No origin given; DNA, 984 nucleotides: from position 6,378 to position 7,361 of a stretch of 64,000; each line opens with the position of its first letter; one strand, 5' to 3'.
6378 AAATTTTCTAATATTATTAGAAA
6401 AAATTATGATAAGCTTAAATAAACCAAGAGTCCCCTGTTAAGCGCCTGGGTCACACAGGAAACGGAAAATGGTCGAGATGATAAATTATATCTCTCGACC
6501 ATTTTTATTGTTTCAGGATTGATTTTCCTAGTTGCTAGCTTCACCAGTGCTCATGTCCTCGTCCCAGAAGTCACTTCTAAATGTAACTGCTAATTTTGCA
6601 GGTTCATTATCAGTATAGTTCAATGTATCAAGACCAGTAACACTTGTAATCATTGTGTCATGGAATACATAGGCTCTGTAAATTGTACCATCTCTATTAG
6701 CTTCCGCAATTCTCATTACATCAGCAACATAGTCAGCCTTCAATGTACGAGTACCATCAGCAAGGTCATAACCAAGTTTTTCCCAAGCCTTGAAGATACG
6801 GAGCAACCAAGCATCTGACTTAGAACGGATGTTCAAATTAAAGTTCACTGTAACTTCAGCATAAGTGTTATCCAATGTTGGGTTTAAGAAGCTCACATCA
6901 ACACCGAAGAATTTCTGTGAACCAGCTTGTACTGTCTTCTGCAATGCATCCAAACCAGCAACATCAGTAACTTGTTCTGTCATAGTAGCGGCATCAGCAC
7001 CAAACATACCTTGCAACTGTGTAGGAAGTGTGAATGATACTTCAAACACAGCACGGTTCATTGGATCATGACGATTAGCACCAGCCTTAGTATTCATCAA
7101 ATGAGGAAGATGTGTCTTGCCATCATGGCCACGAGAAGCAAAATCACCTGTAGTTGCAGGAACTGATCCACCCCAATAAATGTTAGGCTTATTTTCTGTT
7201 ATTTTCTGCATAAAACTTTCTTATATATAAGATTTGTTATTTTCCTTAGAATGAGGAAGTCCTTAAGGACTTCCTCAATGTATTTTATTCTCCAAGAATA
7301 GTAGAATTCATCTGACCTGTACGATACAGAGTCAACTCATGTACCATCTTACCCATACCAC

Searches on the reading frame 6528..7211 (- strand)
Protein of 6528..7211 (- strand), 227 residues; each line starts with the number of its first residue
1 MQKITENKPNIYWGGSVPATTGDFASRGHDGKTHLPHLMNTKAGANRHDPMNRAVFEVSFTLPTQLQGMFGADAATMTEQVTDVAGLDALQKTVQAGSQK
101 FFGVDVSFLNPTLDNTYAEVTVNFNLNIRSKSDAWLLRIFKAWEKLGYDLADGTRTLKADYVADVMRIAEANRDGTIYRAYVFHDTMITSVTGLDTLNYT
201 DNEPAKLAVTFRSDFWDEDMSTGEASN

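Call 53: search_protein_families(library=pfam, proteins=[window:6528-7211:-], max_evalue=0.01)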
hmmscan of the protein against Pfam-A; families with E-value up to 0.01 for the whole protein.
window:6528-7211:- (227 aa): 0 families

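Call 54: search_protein_families(library=phrogs, proteins=[window:6528-7211:-], max_evalue=0.001)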
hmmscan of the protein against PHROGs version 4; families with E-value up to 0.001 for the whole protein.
window:6528-7211:- (227 aa): 2 families
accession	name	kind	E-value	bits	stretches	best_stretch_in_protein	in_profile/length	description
phrog_32623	-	unknown function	1.7e-16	61.5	1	34-218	2-182/185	-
phrog_45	-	tail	0.00012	22.3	0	130-216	165-252/350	tail tube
